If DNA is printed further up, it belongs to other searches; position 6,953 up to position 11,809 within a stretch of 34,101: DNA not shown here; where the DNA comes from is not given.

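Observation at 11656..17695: Tad/Epd-like type IV filament operon with two intact ATPase paralogues and a split two-gene platform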

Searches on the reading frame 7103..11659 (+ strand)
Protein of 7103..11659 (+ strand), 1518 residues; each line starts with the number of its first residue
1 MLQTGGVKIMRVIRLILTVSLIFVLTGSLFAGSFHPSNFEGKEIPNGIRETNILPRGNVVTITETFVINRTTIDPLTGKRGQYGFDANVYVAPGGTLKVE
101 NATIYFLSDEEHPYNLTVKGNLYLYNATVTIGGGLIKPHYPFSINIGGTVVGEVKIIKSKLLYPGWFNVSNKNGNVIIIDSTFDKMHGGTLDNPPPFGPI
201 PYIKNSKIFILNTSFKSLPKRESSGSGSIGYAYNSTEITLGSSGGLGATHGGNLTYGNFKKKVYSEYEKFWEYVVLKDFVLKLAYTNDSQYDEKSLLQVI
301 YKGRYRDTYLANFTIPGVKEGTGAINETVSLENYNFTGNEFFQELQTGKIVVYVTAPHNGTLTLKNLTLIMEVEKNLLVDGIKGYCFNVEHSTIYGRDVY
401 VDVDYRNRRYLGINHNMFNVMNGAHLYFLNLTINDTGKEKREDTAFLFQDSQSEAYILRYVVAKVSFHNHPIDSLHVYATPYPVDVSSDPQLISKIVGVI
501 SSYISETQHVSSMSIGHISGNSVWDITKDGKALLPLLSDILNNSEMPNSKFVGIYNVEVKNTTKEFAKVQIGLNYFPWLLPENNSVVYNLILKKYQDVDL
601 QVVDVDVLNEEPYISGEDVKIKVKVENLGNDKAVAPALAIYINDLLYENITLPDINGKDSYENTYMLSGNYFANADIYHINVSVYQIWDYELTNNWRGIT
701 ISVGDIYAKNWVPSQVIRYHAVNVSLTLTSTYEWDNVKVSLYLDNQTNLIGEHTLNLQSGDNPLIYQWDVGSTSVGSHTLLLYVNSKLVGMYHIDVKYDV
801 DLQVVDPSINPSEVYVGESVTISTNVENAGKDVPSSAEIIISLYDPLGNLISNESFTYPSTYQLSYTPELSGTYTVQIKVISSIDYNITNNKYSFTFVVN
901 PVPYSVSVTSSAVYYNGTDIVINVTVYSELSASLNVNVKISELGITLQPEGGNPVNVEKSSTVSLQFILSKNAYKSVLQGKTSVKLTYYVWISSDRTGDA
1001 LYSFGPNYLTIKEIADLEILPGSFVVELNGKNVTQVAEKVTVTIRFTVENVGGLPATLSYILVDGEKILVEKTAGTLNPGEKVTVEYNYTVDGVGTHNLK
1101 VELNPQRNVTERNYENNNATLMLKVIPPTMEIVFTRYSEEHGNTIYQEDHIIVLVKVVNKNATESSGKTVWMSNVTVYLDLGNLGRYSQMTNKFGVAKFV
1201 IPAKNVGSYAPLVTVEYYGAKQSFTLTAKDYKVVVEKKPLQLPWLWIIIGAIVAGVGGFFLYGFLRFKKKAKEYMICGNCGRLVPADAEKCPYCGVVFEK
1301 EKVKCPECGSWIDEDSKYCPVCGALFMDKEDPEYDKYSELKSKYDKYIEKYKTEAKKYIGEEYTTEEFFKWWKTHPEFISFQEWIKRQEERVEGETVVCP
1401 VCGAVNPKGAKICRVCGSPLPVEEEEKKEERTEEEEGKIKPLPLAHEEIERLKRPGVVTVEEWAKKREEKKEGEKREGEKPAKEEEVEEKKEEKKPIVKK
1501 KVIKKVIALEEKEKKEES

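Call 3: search_protein_families(library=pfam, proteins=[window:7103-11659:+], max_evalue=0.01)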
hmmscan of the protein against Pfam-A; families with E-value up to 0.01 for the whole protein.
window:7103-11659:+ (1518 aa): 12 families
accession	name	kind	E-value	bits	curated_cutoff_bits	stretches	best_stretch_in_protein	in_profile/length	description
PF07705.17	CARDB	-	2.1e-15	57.2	22.7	2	1028-1119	7-99/101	CARDB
PF13240.11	Zn_Ribbon_1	-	4.1e-14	52.3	25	3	1399-1420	2-23/23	zinc-ribbon domain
PF13248.11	Zn_ribbon_3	-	1.8e-12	46.7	27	3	1301-1325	1-25/26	zinc-ribbon domain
PF12773.13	DZR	-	4.5e-11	43.2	27.3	2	1277-1323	1-45/45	Double zinc ribbon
PF10571.15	UPF0547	-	2e-07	31.5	29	1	1277-1299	3-25/26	Uncharacterised protein family UPF0547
PF24463.1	DUF7577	-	9.9e-07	28.7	28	1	1395-1421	1-27/27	Domain of unknown function (DUF7577)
PF17032.10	Zn_ribbon_15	-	5.5e-06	27.5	28.9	1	1269-1323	32-73/73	zinc-ribbon family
PF07610.17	DUF1573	-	4.1e-05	24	26.1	1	1033-1103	10-81/98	Protein of unknown function (DUF1573)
PF18912.6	DZR_2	-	0.00018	21.7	27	0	1289-1329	8-49/56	Double zinc ribbon domain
PF22544.2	HYDIN_VesB_CFA65-like_Ig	-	0.0002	22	25.5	1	1032-1104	11-85/100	HYDIN/CFA65/VesB-like, Ig-like domain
PF24460.1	DUF7575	-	0.0014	18.4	28.5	0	1301-1324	2-25/28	Domain of unknown function (DUF7575)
PF00630.25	Filamin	-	0.0061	17.8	26.9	0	805-880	10-82/93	Filamin/ABP280 repeat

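Call 21: search_protein_families(library=ncbifam, proteins=[window:7103-11659:+], max_evalue=0.01)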
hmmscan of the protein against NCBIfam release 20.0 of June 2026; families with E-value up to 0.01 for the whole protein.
window:7103-11659:+ (1518 aa): 4 families
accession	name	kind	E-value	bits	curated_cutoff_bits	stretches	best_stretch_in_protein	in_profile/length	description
NF003161.0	PRK04136.1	equivalog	2.5e-07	30.1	54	1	1397-1418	15-36/49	50S ribosomal protein L40e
NF011149.0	PRK14559.1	equivalog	1.8e-05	23.7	374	1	1275-1326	2-51/642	serine/threonine phosphatase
NF041910.1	HVO_0416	equivalog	0.0001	22.2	80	1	1301-1323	33-55/58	HVO_0416 family zinc finger protein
NF049953.1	ribbon_DG_selen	exception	0.00028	20.8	130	0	1271-1298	144-171/172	zinc ribbon-containing (seleno)protein DG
